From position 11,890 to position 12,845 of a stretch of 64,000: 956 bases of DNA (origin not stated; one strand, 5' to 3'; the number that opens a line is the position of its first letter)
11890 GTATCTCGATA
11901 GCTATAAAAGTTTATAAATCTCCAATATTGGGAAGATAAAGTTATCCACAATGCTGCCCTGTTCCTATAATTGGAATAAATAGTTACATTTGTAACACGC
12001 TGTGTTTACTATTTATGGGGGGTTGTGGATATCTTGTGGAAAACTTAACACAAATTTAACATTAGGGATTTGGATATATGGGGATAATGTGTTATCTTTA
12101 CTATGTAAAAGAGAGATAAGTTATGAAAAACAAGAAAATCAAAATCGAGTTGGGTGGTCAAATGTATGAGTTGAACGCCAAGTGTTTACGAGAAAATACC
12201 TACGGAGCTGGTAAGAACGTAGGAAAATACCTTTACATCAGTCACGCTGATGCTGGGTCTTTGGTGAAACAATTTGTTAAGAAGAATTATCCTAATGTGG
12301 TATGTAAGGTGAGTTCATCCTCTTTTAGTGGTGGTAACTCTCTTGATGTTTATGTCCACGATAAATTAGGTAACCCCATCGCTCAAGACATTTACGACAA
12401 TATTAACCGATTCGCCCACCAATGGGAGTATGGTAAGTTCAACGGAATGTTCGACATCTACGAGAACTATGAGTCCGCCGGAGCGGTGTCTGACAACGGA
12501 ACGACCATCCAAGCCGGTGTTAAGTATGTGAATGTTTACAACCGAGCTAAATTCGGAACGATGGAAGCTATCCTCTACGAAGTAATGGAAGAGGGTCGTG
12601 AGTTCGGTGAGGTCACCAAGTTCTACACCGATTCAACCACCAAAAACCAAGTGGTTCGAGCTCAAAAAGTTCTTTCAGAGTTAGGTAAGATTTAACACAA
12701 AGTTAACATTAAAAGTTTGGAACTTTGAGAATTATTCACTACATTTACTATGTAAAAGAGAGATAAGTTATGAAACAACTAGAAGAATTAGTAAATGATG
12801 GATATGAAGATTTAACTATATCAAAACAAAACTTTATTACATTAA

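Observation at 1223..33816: Thirteen copies of a fixed-geometry promoter cassette: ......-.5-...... above a variant Bacteroidota promoter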

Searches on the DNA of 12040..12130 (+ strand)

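Call 81: search_dna_similar(query=window:12040-12130:+, collection=phages, mode=distant, max_evalue=0.01, max_rows=25)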
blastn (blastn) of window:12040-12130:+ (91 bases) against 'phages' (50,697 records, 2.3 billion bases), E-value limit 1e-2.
No match.

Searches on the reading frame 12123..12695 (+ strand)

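Call 11: search_protein_families(library=pfam, proteins=[window:12123-12695:+], max_evalue=0.01)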
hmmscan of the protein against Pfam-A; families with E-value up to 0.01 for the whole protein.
window:12123-12695:+ (190 aa): 0 families

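Call 12: search_protein_families(library=phrogs, proteins=[window:12123-12695:+], max_evalue=0.001)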
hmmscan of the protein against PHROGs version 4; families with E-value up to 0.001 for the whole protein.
window:12123-12695:+ (190 aa): 1 family
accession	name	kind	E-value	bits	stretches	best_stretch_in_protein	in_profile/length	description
phrog_15549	-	unknown function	5.5e-09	37.1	1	35-141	6-100/172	-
